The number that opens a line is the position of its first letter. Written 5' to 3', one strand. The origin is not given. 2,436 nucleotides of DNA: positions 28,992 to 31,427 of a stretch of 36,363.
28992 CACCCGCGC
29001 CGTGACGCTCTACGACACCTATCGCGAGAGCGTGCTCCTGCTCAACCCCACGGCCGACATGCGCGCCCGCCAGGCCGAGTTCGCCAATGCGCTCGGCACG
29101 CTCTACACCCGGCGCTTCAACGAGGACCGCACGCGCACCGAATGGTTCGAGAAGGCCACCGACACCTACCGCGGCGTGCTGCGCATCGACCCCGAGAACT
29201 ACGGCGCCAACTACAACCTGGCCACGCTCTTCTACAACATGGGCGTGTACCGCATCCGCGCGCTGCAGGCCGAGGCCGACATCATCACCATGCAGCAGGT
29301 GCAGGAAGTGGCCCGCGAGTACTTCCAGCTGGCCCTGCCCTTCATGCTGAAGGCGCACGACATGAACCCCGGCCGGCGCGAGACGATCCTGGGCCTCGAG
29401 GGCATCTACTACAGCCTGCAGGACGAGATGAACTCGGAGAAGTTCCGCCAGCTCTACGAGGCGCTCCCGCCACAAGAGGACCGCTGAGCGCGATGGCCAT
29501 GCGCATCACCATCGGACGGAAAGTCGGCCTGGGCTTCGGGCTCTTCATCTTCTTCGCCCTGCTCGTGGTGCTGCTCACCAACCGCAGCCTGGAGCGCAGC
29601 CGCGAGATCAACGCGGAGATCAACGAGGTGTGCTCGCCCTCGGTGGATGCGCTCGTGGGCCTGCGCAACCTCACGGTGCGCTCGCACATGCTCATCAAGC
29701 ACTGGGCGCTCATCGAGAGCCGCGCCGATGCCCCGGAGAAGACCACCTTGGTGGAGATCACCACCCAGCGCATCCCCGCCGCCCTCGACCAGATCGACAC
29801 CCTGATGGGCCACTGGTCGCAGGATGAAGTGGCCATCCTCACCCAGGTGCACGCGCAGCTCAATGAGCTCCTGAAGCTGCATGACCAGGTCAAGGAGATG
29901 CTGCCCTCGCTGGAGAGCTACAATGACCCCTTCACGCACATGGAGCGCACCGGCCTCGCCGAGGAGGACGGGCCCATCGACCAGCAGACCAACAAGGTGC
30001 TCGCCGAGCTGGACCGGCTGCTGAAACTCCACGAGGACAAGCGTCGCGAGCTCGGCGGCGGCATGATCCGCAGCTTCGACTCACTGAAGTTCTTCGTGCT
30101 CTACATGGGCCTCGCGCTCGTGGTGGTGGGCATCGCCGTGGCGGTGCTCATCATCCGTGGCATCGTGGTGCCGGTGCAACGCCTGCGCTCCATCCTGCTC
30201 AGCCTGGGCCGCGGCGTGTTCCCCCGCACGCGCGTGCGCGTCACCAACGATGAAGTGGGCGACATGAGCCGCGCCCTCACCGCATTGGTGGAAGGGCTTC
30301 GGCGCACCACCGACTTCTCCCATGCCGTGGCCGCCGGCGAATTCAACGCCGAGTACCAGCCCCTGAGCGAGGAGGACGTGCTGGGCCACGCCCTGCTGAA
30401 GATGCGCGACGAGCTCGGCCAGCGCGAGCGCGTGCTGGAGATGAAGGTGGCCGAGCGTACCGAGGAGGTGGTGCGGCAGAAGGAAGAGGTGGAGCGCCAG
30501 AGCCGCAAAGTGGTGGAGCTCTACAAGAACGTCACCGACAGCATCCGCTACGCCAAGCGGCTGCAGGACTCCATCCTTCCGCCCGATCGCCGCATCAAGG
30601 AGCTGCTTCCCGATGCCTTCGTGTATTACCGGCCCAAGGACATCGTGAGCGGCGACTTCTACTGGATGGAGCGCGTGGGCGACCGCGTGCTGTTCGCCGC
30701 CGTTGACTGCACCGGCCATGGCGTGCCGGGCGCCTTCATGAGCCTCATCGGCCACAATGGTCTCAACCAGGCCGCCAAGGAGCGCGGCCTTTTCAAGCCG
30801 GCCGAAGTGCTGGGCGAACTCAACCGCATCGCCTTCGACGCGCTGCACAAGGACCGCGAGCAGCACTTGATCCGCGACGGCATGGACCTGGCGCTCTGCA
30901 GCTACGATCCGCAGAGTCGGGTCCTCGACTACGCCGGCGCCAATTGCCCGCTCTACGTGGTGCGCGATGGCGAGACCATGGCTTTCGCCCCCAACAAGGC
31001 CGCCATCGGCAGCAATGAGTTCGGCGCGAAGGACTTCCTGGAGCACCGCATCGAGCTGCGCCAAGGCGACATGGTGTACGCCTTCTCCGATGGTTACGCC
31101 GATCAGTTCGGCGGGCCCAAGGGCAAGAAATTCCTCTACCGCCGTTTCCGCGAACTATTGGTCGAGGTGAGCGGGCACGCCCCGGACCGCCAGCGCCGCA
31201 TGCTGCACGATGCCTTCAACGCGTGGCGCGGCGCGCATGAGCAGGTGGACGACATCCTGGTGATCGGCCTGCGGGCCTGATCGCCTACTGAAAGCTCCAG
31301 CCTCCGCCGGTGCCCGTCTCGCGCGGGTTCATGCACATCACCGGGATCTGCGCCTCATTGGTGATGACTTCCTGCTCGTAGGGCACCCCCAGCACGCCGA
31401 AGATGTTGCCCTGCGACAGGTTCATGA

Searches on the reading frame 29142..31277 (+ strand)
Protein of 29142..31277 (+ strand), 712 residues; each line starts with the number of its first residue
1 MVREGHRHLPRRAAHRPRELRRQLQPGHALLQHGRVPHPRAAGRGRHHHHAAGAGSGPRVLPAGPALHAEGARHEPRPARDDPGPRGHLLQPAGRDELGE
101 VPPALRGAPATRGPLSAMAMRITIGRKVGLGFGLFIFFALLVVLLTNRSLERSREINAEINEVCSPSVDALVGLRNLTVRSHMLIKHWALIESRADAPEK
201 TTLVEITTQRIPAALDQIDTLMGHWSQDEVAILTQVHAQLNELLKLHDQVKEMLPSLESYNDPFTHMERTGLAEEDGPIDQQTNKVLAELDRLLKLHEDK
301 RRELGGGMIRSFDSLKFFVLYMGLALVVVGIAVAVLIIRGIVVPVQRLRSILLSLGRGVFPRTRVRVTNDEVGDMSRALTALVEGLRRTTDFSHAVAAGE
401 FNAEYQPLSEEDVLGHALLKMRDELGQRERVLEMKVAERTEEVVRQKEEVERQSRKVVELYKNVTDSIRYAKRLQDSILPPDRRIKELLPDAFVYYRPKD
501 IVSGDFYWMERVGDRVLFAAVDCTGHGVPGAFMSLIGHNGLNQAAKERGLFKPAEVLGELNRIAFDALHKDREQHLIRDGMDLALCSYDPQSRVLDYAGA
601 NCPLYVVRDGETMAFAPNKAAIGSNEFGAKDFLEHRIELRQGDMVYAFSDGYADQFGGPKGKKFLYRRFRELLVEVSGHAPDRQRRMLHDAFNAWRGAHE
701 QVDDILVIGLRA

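Call 86: search_protein_families(library=pfam, proteins=[window:29142-31277:+], max_evalue=0.00001)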
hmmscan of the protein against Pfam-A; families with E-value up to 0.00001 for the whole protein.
window:29142-31277:+ (712 aa): 1 family
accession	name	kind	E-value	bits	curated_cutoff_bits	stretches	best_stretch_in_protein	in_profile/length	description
PF07228.17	SpoIIE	-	2.4e-21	77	25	1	513-711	2-190/192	Stage II sporulation protein E (SpoIIE)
